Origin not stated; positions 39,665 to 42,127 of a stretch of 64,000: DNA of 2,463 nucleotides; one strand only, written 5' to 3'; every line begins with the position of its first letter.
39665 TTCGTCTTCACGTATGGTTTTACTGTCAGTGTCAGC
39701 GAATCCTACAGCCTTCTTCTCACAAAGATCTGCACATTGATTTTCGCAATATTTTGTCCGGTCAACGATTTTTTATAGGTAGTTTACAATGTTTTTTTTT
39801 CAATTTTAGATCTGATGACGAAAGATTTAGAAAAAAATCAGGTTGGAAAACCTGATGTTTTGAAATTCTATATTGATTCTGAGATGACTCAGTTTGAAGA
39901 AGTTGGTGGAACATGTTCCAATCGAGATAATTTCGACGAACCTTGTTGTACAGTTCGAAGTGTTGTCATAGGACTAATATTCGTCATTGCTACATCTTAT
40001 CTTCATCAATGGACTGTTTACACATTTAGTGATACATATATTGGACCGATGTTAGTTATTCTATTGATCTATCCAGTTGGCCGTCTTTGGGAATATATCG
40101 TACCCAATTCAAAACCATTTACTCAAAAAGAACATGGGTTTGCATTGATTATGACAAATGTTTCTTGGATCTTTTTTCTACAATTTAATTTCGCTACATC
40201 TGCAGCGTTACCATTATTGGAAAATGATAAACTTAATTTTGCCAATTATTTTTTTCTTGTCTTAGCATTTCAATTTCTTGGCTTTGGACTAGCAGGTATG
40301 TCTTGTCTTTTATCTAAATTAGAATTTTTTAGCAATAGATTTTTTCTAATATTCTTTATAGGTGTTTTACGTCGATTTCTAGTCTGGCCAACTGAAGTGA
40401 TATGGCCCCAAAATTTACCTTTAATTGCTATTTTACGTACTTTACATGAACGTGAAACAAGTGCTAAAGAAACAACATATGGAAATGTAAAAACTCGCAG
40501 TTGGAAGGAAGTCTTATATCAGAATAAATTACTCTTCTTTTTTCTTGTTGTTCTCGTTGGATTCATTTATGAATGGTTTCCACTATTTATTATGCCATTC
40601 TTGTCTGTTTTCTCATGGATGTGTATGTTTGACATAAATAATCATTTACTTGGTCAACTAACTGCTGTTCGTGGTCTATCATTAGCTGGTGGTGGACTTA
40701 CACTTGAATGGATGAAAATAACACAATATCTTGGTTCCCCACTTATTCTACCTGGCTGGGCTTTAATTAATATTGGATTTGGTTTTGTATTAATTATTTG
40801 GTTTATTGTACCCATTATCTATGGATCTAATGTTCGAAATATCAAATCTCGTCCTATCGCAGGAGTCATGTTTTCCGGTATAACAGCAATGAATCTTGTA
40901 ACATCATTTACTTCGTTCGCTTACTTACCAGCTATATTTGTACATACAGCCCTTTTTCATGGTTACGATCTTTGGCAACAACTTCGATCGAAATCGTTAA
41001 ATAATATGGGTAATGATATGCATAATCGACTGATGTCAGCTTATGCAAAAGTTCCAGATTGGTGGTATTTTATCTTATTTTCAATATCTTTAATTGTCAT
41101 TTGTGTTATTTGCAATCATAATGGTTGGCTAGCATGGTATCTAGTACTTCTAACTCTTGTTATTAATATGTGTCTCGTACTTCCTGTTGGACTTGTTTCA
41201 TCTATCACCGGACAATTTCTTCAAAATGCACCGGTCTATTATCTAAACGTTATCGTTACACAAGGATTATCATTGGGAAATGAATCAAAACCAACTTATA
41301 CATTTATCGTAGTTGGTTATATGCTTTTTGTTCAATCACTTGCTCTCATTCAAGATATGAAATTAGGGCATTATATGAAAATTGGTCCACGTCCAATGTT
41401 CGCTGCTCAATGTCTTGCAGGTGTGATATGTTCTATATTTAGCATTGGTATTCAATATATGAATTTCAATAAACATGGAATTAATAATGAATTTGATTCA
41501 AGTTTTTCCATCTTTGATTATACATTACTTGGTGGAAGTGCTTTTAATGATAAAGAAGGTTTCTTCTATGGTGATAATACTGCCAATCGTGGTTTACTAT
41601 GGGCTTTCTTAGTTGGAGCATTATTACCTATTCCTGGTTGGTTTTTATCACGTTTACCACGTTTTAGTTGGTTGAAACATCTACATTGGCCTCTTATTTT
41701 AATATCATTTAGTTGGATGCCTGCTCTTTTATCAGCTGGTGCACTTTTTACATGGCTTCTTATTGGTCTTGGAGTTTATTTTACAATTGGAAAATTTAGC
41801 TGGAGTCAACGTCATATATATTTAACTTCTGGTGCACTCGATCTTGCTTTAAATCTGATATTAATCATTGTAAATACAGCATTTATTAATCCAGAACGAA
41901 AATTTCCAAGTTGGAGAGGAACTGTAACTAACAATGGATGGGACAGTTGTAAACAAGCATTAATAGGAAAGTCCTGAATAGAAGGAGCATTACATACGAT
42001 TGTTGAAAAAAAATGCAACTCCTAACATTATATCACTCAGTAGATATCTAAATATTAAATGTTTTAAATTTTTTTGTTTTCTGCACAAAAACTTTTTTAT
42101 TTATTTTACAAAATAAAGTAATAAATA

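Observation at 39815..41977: Intronless OPT-family oligopeptide transporter in an animal-type gene neighbourhood: horizontal gene transfer candidate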

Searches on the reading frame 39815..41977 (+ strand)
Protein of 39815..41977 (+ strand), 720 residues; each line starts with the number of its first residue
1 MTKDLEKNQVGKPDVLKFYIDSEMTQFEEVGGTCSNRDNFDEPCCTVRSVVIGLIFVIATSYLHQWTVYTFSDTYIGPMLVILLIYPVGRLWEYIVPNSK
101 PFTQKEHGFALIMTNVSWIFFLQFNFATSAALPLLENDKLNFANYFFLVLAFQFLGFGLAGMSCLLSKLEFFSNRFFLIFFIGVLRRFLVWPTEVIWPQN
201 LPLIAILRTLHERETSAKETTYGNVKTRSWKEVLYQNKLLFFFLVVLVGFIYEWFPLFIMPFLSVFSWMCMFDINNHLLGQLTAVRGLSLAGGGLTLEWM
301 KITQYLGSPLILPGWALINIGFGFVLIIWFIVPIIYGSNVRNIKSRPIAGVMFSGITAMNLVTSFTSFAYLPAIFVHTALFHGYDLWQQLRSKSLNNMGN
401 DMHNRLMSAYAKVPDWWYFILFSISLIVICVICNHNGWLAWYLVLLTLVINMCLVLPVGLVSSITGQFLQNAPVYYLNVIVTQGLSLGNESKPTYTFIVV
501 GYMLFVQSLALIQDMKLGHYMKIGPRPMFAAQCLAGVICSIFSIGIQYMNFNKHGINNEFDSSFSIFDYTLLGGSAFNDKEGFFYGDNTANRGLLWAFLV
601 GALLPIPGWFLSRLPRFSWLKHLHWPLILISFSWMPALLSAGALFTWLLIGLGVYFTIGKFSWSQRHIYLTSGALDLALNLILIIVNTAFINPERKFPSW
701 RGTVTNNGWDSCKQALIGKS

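Call 3: search_protein_families(library=pfam, proteins=[window:39815-41977:+], max_evalue=0.01)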
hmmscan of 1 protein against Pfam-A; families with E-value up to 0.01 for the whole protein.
window:39815-41977:+ (720 aa): 1 family
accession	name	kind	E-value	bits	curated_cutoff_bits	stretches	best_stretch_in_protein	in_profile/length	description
PF03169.20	OPT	-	1.5e-90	305.1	25.8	2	171-686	112-619/623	OPT oligopeptide transporter protein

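Call 4: search_protein_families(library=ncbifam, proteins=[window:39815-41977:+], max_evalue=0.01)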
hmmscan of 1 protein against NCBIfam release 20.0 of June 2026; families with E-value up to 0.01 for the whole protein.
window:39815-41977:+ (720 aa): 2 families
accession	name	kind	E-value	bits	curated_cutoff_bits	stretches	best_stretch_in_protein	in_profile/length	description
TIGR00727.1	ISP4_OPT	equivalog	7.3e-73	246.4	438.7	2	26-349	5-304/681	small oligopeptide transporter, OPT family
TIGR00728.1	OPT_sfam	superfamily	8.6e-62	209.6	128.35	2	179-686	139-653/659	OPT family oligopeptide transporter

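Call 6: find_homologous_proteins(query=window:39815-41977:+, max_evalue=0.00001)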
Query window:39815-41977:+ (720 aa): 130 proteins with E <= 0.00001 among 8000 candidates; the best 120 are listed.
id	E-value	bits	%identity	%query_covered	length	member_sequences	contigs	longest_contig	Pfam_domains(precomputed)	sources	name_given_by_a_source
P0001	0.0e+0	1577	97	100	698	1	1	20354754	PF03169.21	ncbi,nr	ncbi:hypothetical protein I4U23_013324 [Adineta vaga]|nr:hypothetical protein I4U23_013324 [Adineta 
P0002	0.0e+0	1331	82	100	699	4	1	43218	PF03169.21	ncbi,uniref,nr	ncbi:unnamed protein product [Adineta ricciae]|uniref:OPT superfamily oligopeptide transporter n=2 T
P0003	0.0e+0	1259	77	100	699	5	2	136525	PF03169.21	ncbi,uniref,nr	ncbi:unnamed protein product [Adineta steineri]|uniref:OPT superfamily oligopeptide transporter n=1 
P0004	0.0e+0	1069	66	99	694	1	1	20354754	PF03169.21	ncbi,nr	ncbi:hypothetical protein I4U23_011630 [Adineta vaga]|nr:hypothetical protein I4U23_011630 [Adineta 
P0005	1.8e-272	924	59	99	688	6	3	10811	PF03169.21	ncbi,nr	ncbi:unnamed protein product [Rotaria sp. Silwood2]|nr:unnamed protein product [Rotaria sp. Silwood2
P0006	3.4e-269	913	72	75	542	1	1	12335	PF03169.21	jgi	jgi:OPT family oligopeptide transporter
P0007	7.6e-269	912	57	99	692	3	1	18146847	PF03169.21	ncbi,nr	ncbi:hypothetical protein I4U23_005481 [Adineta vaga]|nr:hypothetical protein I4U23_005481 [Adineta 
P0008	5.3e-262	889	57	99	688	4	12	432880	PF03169.21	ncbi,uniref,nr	ncbi:unnamed protein product [Rotaria magnacalcarata]|uniref:Uncharacterized protein n=4 Tax=Rotaria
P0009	2.0e-259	881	56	99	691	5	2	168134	PF03169.21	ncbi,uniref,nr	ncbi:unnamed protein product [Adineta steineri]|uniref:Uncharacterized protein n=1 Tax=Adineta stein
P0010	3.9e-259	880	56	99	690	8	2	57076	PF03169.21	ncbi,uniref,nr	ncbi:unnamed protein product [Rotaria sordida]|uniref:Uncharacterized protein n=1 Tax=Rotaria sordid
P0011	2.8e-256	870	55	99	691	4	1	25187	PF03169.21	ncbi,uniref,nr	ncbi:unnamed protein product [Adineta ricciae]|uniref:Uncharacterized protein n=2 Tax=Adineta riccia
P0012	4.3e-252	857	56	99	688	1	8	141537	PF03169.21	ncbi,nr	ncbi:unnamed protein product [Rotaria sp. Silwood2]|nr:unnamed protein product [Rotaria sp. Silwood2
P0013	1.3e-250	852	55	98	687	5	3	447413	PF03169.21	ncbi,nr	ncbi:unnamed protein product [Rotaria sp. Silwood1]|nr:unnamed protein product [Rotaria sp. Silwood1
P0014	4.5e-250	850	54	99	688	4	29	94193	PF03169.21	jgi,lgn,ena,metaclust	metaclust:\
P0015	6.4e-239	813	53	99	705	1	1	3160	PF03169.21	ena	-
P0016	5.8e-238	810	54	99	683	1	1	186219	PF03169.21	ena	-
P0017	2.6e-230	785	66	72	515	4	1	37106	PF03169.21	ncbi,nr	ncbi:unnamed protein product [Rotaria sp. Silwood1]|nr:unnamed protein product [Rotaria sp. Silwood1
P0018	8.8e-227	773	52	95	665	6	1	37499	PF03169.21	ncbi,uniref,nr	ncbi:unnamed protein product [Rotaria sordida]|uniref:Uncharacterized protein n=1 Tax=Rotaria sordid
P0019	1.4e-208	713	61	73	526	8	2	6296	PF03169.21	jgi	jgi:OPT family oligopeptide transporter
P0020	3.3e-208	712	59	73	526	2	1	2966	PF03169.21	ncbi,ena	-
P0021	6.9e-208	710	59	73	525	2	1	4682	PF03169.21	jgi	jgi:OPT family oligopeptide transporter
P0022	1.1e-207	710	60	73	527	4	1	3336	PF03169.21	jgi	jgi:OPT family oligopeptide transporter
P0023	1.5e-204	699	60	73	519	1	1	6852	PF03169.21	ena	-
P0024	5.3e-204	698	60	73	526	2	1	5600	PF03169.21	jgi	-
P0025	2.1e-203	696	60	72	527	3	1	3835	PF03169.21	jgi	jgi:OPT family oligopeptide transporter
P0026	2.8e-203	695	60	72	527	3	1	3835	PF03169.21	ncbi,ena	-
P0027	1.9e-201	689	58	73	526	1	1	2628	PF03169.21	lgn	-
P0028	2.7e-199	682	57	73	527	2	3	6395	PF03169.21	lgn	-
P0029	1.7e-197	676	60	70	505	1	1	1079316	PF03169.21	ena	-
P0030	3.8e-195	668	58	73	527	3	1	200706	PF03169.21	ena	-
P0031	1.1e-182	627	57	67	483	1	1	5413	PF03169.21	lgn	-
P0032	1.9e-174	600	58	64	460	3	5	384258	PF03169.21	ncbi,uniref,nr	ncbi:unnamed protein product [Adineta steineri]|uniref:OPT superfamily oligopeptide transporter n=1 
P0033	1.6e-132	461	40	99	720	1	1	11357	PF03169.21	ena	-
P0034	3.2e-111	391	43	72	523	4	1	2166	PF03169.21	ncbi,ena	-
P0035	3.5e-68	249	29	97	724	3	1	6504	PF03169.21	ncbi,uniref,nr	ncbi:hypothetical protein BGZ80_003385 [Entomortierella chlamydospora]|uniref:Uncharacterized protei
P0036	3.4e-66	242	29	96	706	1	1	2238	PF03169.21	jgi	jgi:OPT family small oligopeptide transporter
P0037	1.2e-62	230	30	93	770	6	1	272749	PF03169.21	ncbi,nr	ncbi:small oligopeptide transporter [Pilatotrama ljubarskyi]|nr:small oligopeptide transporter [Pila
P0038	2.3e-61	226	28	97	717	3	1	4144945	PF03169.21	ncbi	ncbi:unnamed protein product [Mortierella alpina]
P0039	8.6e-61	224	28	93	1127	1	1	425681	PF03169.21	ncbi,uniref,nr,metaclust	ncbi:hypothetical protein BOTBODRAFT_66951 [Botryobasidium botryosum FD-172 SS1]|uniref:OPT family s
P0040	1.0e-60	224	30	93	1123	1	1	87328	PF03169.21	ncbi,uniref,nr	ncbi:putative oligopeptide transporter [Violaceomyces palustris]|uniref:Oligopeptide transporter n=1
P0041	2.0e-58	216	28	94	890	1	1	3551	PF03169.21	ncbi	-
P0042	2.1e-58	216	29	97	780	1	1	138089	PF03169.21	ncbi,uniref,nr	ncbi:hypothetical protein H072_6564 [Dactylellina haptotyla CBS 200.50]|uniref:OPT family small olig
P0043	4.8e-58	215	29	97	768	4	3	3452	PF03169.21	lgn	-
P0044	6.1e-58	215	30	92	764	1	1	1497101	PF03169.21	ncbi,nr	ncbi:small oligopeptide transporter [Trametes elegans]|nr:small oligopeptide transporter [Trametes e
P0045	1.9e-57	213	28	93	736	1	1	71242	PF03169.21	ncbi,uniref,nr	ncbi:OPT oligopeptide transporter protein-domain-containing protein [Suillus paluster]|uniref:OPT ol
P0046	6.7e-56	208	27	97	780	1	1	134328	PF03169.21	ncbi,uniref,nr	ncbi:oligopeptide transporter [Crepidotus variabilis]|uniref:Oligopeptide transporter n=1 Tax=Crepid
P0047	1.3e-55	207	28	92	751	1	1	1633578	PF03169.21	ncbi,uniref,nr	ncbi:Tetrapeptide transporter [Parasponia andersonii]|uniref:Tetrapeptide transporter n=1 Tax=Parasp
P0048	5.3e-55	205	29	93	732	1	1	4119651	PF03169.21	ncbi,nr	ncbi:hypothetical protein PLICRDRAFT_98128 [Plicaturopsis crispa FD-325 SS-3]|nr:hypothetical protei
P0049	1.1e-54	204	28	95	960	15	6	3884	PF03169.21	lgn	-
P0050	1.2e-54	204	28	97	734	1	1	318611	PF03169.21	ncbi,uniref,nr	ncbi:OPT oligopeptide transporter protein-domain-containing protein [Suillus bovinus]|uniref:OPT oli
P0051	1.3e-54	204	28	96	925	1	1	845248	PF03169.21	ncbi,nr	ncbi:OPT-domain-containing protein [Auriculariales sp. MPI-PUGE-AT-0066]|nr:OPT-domain-containing pr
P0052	2.3e-54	203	29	94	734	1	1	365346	PF03169.21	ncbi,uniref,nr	ncbi:oligopeptide transporter [Cantharellus anzutake]|uniref:oligopeptide transporter n=1 Tax=Cantha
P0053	7.2e-54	201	29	94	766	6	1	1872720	PF03169.21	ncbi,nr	ncbi:OPT oligopeptide transporter [Mycena capillaripes]|nr:OPT oligopeptide transporter [Mycena capi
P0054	8.5e-54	201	28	96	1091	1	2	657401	PF03169.21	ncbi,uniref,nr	ncbi:uncharacterized protein PFL1_05259 [Pseudozyma flocculosa PF-1]|uniref:OPT family small oligope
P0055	1.0e-53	201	28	93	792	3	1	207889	PF03169.21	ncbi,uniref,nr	ncbi:hypothetical protein CVT25_005063 [Psilocybe cyanescens]|uniref:Uncharacterized protein n=1 Tax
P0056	1.4e-53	200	28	86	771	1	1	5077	PF03169.21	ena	-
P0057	1.4e-53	200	28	97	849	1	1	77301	PF03169.21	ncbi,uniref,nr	ncbi:OPT-domain-containing protein [Exidia glandulosa HHB12029]|uniref:OPT-domain-containing protein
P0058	1.9e-53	200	28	96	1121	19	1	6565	PF03169.21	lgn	-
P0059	2.7e-53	199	27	98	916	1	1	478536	PF03169.21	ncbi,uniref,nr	ncbi:OPT-domain-containing protein [Exidia glandulosa HHB12029]|uniref:OPT-domain-containing protein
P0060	6.0e-53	198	27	98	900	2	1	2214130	PF03169.21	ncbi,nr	ncbi:OPT-domain-containing protein [Auricularia subglabra TFB-10046 SS5]|nr:OPT-domain-containing pr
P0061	6.6e-53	198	27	98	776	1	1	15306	PF03169.21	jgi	jgi:OPT family small oligopeptide transporter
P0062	6.7e-53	198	28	95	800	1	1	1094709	PF03169.21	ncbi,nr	ncbi:OPT oligopeptide transporter [Auriculariales sp. MPI-PUGE-AT-0066]|nr:OPT oligopeptide transpor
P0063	6.7e-53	198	28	95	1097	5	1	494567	PF03169.21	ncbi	-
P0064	1.8e-52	197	29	91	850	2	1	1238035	PF03169.21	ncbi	ncbi:OPT oligopeptide transporter protein-domain-containing protein, partial [Phellopilus nigrolimit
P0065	3.1e-52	196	29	97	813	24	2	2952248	PF03169.21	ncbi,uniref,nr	ncbi:putative small oligopeptide opt family protein [Lasiodiplodia theobromae]|uniref:Small oligopep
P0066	4.1e-52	195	28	96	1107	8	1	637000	PF03169.21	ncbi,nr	ncbi:hypothetical protein NDA18_005763 [Ustilago nuda]|nr:hypothetical protein NDA18_005763 [Ustilag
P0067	4.5e-52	195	28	97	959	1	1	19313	PF03169.21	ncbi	ncbi:hypothetical protein JCM5353_007423 [Sporobolomyces roseus]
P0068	7.0e-52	195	28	96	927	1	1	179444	PF03169.21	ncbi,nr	ncbi:OPT-domain-containing protein [Auriculariales sp. MPI-PUGE-AT-0066]|nr:OPT-domain-containing pr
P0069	9.5e-52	194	27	100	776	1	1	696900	PF03169.21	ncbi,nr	ncbi:hypothetical protein AA313_de0210203 [Arthrobotrys entomopaga]|nr:hypothetical protein AA313_de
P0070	2.3e-51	193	28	97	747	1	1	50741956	PF03169.21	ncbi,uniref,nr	ncbi:Oligopeptide transporter 1 isoform B [Glycine soja]|uniref:Oligopeptide transporter 1 isoform B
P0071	4.8e-51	192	28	94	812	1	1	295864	PF03169.21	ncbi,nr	ncbi:small oligopeptide transporter [Mycena vitilis]|nr:small oligopeptide transporter [Mycena vitil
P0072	6.5e-51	191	28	100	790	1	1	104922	PF03169.21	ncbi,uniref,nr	ncbi:hypothetical protein TD95_002503 [Thielaviopsis punctulata]|uniref:OPT family small oligopeptid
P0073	1.1e-50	191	28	96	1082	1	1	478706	PF03169.21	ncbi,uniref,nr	ncbi:Oligopeptide transporter, OPT superfamily [Kalmanozyma brasiliensis GHG001]|uniref:Sexual diffe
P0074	2.9e-50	189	29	98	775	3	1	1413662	PF03169.21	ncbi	ncbi:oligopeptide transporter 1 [[Candida] anglica]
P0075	3.4e-50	189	26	92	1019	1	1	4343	PF03169.21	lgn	-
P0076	4.3e-50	189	28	91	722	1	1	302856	PF03169.21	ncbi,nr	ncbi:oligopeptide transporter [Amylocystis lapponica]|nr:oligopeptide transporter [Amylocystis lappo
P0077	4.7e-50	189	28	91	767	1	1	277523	PF03169.21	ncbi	ncbi:hypothetical protein JCM16303_000242 [Sporobolomyces ruberrimus]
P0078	4.7e-50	189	28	91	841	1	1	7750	PF03169.21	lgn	-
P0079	1.3e-49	187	27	95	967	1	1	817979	PF03169.21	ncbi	ncbi:OPT-domain-containing protein [Meredithblackwellia eburnea MCA 4105]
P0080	1.9e-49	187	28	91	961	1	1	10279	PF03169.21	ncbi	ncbi:hypothetical protein JCM3765_005835 [Sporobolomyces pararoseus]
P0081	5.9e-49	185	26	99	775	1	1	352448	PF03169.21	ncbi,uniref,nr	ncbi:OPT superfamily oligopeptide transporter [Xylona heveae TC161]|uniref:OPT superfamily oligopept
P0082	1.2e-48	184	27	96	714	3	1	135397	PF03169.21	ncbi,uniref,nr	ncbi:oligopeptide transporter [Obba rivulosa]|uniref:Oligopeptide transporter n=1 Tax=Obba rivulosa 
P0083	1.8e-48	183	29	88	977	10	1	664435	PF03169.21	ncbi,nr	ncbi:Glutathione transporter 1 [Rhodotorula toruloides]|nr:Glutathione transporter 1 [Rhodotorula to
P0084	3.3e-48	183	28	91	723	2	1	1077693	PF03169.21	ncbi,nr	ncbi:OPT oligopeptide transporter [Abortiporus biennis]|nr:OPT oligopeptide transporter [Abortiporus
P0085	4.6e-48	182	28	95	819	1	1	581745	PF03169.21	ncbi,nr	ncbi:OPT oligopeptide transporter [Mycena polygramma]|nr:OPT oligopeptide transporter [Mycena polygr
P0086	5.5e-48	182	27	93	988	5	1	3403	PF03169.21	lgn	-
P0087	7.4e-48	181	26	97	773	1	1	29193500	PF03169.21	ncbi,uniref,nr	ncbi:unnamed protein product [Trifolium pratense]|uniref:Uncharacterized protein n=1 Tax=Trifolium p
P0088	1.2e-47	181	26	97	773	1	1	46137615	PF03169.21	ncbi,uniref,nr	ncbi:oligopeptide transporter 5-like [Trifolium pratense]|uniref:oligopeptide transporter 5-like n=1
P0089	3.9e-47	179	28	89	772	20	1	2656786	PF03169.21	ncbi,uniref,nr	ncbi:small oligopeptide transporter, OPT family [Aspergillus novofumigatus IBT 16806]|uniref:Small o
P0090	5.0e-47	179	27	97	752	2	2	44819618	PF03169.21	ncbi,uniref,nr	ncbi:putative oligopeptide transporter, OPT superfamily [Medicago truncatula]|uniref:Oligopeptide tr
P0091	3.9e-45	172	26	94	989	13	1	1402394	PF03169.21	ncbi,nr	ncbi:hypothetical protein NDA18_000786 [Ustilago nuda]|nr:hypothetical protein NDA18_000786 [Ustilag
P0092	5.3e-45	172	27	93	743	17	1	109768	PF03169.21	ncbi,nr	ncbi:hypothetical protein ONZ45_g5328 [Pleurotus djamor]|nr:hypothetical protein ONZ45_g5328 [Pleuro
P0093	2.4e-44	170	28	97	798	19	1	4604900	PF03169.21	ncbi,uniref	ncbi:small oligopeptide transporter [Apiospora arundinis]|uniref:Small oligopeptide transporter n=1 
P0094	3.7e-44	169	26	92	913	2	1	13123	PF03169.21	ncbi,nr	ncbi:hypothetical protein FRC08_018297 [Ceratobasidium sp. 394]|nr:hypothetical protein FRC08_018297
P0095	3.8e-43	166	26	98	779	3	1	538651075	PF03169.21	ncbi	ncbi:unnamed protein product [Lathyrus oleraceus]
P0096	5.1e-43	165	27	98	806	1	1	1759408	PF03169.21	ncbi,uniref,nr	ncbi:small oligopeptide transporter, OPT family [Saccharata proteae CBS 121410]|uniref:Small oligope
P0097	6.9e-43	165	28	88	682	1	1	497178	PF03169.21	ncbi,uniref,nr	ncbi:hypothetical protein M422DRAFT_61375 [Sphaerobolus stellatus SS14]|uniref:Oligopeptide transpor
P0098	2.1e-42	163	26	93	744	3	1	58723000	PF03169.21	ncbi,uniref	ncbi:hypothetical protein Scep_013534 [Stephania cephalantha]|uniref:Oligopeptide transporter n=1 Ta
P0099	3.9e-42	162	25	95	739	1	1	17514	PF03169.21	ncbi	ncbi:OPT oligopeptide transporter, partial [Violaceomyces palustris]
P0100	3.9e-42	162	27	97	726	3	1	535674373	PF03169.21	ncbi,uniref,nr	ncbi:oligopeptide transporter [Lathyrus oleraceus]|uniref:Oligopeptide transporter n=2 Tax=Pisum sat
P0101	1.9e-41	160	29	81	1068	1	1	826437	PF00450.29,PF03169.21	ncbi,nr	ncbi:hypothetical protein LV164_004225 [Aspergillus fumigatus]|nr:hypothetical protein LV164_004225 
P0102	2.3e-41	160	25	97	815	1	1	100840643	PF03169.21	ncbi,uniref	ncbi:hypothetical protein RIF29_39466 [Crotalaria pallida]|uniref:Uncharacterized protein n=1 Tax=Cr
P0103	2.9e-41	160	29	70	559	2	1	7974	PF03169.21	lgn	-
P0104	1.0e-40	158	25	92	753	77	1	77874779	PF03169.21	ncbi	ncbi:hypothetical protein ACB092_05G208800 [Castanea dentata]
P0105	2.7e-40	156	26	84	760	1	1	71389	PF03169.21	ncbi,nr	ncbi:hypothetical protein HDU67_009793 [Dinochytrium kinnereticum]|nr:hypothetical protein HDU67_009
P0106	5.5e-39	152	26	97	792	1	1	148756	PF03169.21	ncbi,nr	ncbi:OPT family small oligopeptide transporter [Xylaria telfairii]|nr:OPT family small oligopeptide 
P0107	6.4e-39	152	28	73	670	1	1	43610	PF03169.21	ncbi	-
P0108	1.0e-38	151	26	95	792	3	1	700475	PF03169.21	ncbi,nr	ncbi:OPT family small oligopeptide transporter [Xylaria grammica]|nr:OPT family small oligopeptide t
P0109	1.0e-37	148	26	93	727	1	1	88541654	PF03169.21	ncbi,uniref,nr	ncbi:oligopeptide transporter 5-like [Magnolia sinica]|uniref:oligopeptide transporter 5-like n=1 Ta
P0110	1.3e-37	148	27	87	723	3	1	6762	PF03169.21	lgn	-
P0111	1.6e-37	147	26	96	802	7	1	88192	PF03169.21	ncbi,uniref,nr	ncbi:small oligopeptide transporter [Exidia glandulosa HHB12029]|uniref:Small oligopeptide transport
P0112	1.8e-37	147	27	85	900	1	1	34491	PF03169.21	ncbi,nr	ncbi:proton-dependent oligopeptide transporter, POT family [Pseudohyphozyma bogoriensis]|nr:proton-d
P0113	2.5e-37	147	26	92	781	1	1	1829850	PF03169.21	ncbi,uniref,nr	ncbi:hypothetical protein GIB67_001049 [Kingdonia uniflora]|uniref:Oligopeptide transporter n=1 Tax=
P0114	1.2e-36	144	26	98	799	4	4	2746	PF03169.21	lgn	-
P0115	1.3e-36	144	27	98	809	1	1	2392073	PF03169.21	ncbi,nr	ncbi:OPT family small oligopeptide transporter [Xylaria cf. heliscus]|nr:OPT family small oligopepti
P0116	1.5e-36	144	27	85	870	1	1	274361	PF03169.21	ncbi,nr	ncbi:hypothetical protein PspLS_11664 [Pyricularia sp. CBS 133598]|nr:hypothetical protein PspLS_116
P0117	1.2e-35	141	27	85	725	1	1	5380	PF03169.21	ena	-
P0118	1.5e-35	141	25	97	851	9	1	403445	PF03169.21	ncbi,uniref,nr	ncbi:unnamed protein product [Clonostachys byssicola]|uniref:OPT oligopeptide transporter n=1 Tax=Cl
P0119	1.8e-31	127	27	85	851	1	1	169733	PF03169.21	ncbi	ncbi:OPT oligopeptide transporter protein-domain-containing protein [Aspergillus varians]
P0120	5.4e-31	126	27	96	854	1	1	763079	PF03169.21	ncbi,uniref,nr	ncbi:OPT-domain-containing protein [Fistulina hepatica ATCC 64428]|uniref:OPT-domain-containing prot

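Call 10: find_encoding_contigs(protein=P0001, flank=10000, max_places=3)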
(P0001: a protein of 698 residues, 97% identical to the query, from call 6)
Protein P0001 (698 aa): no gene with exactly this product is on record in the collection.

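Call 11: find_encoding_contigs(protein=P0004, flank=10000, max_places=3)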
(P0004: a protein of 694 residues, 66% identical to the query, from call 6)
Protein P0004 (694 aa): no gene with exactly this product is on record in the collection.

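Call 12: find_encoding_contigs(protein=P0033, flank=10000, max_places=3)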
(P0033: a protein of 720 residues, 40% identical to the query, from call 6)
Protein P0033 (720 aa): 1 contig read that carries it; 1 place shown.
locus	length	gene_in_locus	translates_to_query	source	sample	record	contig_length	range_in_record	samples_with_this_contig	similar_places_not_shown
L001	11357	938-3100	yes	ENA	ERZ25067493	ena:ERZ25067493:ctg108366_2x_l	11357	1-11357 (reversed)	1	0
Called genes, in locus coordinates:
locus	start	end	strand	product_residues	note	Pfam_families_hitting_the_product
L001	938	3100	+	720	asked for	PF03169:OPT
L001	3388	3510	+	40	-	-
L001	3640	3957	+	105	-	PF03169:OPT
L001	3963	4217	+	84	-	PF03169:OPT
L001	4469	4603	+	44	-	-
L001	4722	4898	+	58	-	-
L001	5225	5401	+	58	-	-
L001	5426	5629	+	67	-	-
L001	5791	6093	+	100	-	PF03169:OPT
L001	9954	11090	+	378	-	-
